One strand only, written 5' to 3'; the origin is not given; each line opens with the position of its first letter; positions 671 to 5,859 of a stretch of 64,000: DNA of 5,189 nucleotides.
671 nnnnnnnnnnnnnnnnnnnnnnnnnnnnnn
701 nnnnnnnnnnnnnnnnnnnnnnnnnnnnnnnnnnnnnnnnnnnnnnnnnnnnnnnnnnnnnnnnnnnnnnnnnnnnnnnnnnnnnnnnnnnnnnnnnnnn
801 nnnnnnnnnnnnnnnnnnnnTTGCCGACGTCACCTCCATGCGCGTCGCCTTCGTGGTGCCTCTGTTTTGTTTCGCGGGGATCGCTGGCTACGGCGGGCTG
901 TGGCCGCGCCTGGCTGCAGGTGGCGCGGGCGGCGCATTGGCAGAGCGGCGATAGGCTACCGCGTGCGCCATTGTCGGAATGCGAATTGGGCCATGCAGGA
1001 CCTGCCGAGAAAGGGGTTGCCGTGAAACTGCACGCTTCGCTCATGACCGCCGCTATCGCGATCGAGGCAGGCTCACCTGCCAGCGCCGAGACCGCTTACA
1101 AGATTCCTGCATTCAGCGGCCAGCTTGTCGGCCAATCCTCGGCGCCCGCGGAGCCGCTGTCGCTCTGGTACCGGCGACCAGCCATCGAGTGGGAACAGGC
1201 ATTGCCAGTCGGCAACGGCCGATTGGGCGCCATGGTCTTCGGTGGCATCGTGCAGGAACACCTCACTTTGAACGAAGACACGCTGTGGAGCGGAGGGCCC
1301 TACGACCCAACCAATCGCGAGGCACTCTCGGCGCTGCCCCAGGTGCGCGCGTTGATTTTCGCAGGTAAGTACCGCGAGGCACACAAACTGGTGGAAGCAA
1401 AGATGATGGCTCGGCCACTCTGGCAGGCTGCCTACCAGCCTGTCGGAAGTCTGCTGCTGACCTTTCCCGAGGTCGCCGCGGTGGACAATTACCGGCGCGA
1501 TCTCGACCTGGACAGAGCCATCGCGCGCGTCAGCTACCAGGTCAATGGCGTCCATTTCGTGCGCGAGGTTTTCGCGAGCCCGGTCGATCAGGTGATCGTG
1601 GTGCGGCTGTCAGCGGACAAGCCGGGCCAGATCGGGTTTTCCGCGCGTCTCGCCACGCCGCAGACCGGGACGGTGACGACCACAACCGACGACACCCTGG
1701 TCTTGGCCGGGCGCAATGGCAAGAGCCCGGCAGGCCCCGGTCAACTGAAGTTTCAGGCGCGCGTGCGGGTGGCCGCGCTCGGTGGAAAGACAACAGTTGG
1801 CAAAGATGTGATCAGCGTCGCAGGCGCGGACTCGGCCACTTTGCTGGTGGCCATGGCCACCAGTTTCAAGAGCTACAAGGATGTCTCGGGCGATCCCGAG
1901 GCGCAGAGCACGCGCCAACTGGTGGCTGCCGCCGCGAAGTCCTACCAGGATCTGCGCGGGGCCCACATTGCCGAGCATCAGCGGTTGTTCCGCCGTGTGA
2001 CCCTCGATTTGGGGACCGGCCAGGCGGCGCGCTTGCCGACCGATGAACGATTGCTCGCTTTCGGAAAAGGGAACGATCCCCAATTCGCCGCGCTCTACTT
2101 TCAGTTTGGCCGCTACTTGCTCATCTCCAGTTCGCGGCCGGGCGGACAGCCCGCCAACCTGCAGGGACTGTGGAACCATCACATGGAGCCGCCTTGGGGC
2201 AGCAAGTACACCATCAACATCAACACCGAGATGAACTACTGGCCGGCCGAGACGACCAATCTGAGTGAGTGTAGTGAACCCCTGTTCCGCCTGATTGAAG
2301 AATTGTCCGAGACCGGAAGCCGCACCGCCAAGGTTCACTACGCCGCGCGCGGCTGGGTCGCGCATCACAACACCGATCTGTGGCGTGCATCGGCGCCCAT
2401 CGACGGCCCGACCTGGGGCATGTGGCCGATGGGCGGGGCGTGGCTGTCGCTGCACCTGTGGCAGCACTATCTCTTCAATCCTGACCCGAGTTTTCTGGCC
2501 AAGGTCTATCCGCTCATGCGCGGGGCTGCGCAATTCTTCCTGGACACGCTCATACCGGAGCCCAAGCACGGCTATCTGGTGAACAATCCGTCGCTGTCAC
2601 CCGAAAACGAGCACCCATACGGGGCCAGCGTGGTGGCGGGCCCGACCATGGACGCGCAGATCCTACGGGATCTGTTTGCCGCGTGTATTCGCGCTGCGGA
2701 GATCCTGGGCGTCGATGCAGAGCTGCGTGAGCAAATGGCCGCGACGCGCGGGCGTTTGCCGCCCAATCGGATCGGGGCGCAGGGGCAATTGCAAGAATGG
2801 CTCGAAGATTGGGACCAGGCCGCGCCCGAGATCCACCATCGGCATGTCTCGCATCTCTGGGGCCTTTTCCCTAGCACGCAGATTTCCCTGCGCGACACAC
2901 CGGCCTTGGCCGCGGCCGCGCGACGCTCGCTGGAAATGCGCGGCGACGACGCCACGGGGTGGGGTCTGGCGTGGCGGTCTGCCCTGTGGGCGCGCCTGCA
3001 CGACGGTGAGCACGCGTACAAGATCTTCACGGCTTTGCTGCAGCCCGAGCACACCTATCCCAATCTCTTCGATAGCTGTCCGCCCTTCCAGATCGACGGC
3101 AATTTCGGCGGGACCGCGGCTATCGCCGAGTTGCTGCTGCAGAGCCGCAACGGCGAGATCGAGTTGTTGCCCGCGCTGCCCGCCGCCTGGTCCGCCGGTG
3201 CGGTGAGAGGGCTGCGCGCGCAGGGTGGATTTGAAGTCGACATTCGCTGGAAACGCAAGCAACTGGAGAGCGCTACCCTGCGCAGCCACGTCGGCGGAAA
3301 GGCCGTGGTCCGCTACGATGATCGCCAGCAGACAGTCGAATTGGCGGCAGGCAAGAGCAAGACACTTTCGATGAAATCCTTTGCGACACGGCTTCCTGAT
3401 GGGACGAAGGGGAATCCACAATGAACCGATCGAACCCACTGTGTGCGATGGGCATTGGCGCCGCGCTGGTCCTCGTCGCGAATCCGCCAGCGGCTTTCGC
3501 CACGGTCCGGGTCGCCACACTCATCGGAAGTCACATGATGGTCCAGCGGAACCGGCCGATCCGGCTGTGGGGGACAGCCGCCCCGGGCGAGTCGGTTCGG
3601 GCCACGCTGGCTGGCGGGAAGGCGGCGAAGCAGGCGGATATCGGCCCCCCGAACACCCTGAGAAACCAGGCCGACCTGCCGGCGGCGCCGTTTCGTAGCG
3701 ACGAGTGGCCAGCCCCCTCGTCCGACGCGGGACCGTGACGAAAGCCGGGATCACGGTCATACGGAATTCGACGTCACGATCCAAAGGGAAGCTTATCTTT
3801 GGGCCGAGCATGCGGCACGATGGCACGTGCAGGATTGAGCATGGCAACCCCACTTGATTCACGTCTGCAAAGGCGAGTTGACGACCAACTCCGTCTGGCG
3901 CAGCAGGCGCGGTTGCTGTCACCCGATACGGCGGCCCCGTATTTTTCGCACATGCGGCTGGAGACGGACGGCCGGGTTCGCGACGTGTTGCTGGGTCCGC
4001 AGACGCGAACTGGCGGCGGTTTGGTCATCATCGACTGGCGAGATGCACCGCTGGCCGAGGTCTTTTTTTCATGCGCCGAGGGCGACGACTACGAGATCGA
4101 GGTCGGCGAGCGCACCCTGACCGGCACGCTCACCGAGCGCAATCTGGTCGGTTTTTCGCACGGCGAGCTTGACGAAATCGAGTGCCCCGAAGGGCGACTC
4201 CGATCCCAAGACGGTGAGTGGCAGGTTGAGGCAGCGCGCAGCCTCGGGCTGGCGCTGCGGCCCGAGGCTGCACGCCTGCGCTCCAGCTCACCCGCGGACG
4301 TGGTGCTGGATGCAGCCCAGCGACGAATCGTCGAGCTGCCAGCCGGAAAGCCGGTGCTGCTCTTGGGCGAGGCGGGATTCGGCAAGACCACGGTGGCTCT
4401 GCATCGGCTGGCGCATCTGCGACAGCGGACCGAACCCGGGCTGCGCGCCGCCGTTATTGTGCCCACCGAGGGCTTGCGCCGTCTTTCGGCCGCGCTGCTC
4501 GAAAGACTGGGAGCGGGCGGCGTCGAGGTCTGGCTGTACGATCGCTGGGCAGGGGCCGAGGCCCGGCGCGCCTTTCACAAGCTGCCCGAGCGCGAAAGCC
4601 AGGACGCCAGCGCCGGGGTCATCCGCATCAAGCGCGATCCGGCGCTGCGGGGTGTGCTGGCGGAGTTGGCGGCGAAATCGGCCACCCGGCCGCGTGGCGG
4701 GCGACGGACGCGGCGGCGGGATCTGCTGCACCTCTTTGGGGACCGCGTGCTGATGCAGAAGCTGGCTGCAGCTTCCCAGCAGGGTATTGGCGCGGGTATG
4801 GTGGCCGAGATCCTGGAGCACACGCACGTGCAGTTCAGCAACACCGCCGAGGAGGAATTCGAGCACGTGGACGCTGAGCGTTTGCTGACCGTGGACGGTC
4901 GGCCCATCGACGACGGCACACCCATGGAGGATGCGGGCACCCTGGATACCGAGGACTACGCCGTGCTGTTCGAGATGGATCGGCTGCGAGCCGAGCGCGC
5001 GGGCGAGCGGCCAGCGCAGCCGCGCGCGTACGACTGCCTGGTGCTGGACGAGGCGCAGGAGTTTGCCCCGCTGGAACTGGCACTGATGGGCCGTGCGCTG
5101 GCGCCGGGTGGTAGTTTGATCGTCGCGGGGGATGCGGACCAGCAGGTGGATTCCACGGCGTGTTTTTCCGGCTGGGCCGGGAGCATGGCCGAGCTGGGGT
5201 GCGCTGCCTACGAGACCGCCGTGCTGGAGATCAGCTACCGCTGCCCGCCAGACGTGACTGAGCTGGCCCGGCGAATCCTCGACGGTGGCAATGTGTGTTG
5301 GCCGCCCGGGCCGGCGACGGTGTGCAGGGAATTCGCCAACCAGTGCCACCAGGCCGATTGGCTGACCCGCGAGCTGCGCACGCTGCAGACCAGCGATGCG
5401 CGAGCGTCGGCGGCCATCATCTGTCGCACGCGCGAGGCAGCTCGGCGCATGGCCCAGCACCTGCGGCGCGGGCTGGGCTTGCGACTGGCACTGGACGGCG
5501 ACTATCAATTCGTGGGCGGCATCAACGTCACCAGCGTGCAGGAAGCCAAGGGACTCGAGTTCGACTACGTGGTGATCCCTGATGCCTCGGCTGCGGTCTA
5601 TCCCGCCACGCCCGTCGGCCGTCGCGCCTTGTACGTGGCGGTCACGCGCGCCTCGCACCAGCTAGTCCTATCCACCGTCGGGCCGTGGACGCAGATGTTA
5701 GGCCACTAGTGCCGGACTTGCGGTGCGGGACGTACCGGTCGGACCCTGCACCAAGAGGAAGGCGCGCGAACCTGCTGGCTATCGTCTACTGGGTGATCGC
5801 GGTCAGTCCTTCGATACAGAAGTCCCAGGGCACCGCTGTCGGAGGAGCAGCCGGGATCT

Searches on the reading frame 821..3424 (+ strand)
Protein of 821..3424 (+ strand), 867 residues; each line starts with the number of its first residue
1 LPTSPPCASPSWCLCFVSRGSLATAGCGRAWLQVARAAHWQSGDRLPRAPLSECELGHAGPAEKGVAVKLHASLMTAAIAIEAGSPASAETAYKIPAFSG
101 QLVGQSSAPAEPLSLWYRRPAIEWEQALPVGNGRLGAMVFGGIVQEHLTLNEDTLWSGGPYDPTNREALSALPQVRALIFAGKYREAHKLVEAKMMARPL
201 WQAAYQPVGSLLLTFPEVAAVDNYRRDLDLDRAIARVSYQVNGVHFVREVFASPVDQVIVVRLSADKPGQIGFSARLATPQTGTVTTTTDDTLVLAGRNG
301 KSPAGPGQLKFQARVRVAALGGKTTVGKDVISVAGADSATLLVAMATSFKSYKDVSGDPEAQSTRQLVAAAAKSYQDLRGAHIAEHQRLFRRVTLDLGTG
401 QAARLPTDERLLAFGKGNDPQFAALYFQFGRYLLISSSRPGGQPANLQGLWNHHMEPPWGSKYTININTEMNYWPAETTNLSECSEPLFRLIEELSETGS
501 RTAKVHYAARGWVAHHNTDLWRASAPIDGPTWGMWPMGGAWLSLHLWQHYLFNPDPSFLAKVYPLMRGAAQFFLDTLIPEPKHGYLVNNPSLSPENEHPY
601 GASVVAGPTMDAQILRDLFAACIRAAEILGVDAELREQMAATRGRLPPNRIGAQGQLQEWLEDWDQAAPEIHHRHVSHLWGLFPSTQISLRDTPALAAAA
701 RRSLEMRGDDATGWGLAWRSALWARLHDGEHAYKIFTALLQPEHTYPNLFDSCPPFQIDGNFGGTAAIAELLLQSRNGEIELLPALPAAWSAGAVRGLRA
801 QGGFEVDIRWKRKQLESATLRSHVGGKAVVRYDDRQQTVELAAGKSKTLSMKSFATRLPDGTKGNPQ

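Call 41: search_protein_families(library=pfam, proteins=[window:821-3424:+], max_evalue=0.001)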
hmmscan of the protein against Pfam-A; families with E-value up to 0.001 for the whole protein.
window:821-3424:+ (867 aa): 3 families
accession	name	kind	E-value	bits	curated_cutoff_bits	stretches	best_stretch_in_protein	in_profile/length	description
PF22124.2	Glyco_hydro_95_cat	-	6.4e-180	598.9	27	1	374-772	1-408/408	Glycosyl hydrolase family 95 catalytic domain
PF14498.12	Glyco_hyd_65N_2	-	8.2e-76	255.5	27.7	1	115-351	1-233/234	Glycosyl hydrolase family 65, N-terminal domain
PF21307.2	Glyco_hydro_95_C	-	1e-22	80.8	27.6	1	774-842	1-68/94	Glycoside hydrolase family 95, C-terminal domain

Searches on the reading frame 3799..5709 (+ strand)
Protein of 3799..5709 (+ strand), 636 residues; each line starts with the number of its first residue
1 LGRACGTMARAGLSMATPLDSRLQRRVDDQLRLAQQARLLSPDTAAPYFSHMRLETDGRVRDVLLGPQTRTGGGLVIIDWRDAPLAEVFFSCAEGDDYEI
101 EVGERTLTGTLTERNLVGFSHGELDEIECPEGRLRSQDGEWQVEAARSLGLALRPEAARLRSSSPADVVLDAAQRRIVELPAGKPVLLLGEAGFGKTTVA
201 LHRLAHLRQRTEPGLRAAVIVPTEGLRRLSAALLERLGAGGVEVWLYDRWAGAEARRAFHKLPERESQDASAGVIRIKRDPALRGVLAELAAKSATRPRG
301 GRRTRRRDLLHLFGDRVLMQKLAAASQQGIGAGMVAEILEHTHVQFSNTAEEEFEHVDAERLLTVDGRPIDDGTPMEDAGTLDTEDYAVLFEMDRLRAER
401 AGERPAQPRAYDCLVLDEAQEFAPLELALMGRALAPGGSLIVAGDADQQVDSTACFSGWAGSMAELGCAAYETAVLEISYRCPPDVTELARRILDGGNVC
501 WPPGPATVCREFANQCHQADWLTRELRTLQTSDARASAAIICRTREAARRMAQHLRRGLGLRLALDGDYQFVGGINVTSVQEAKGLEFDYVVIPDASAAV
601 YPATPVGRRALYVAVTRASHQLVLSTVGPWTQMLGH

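Call 41: search_protein_families(library=pfam, proteins=[window:3799-5709:+], max_evalue=0.001)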
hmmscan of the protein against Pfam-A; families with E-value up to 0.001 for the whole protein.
window:3799-5709:+ (636 aa): 5 families
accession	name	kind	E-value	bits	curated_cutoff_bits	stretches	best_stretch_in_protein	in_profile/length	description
PF13538.12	UvrD_C_2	-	6.8e-13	48.7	27.4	1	577-624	4-51/52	UvrD-like helicase C-terminal domain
PF13361.12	UvrD_C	-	1.2e-11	45.1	25.6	1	573-626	285-347/350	UvrD-like helicase C-terminal domain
PF13245.12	AAA_19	-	3.5e-10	40.6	25.1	1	174-450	1-130/134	AAA domain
PF00270.35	DEAD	-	1.1e-05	25.7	26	1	175-240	5-71/167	DEAD/DEAH box helicase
PF00580.27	UvrD-helicase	-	2.6e-05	24.5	23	0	171-208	2-38/271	UvrD/REP helicase N-terminal domain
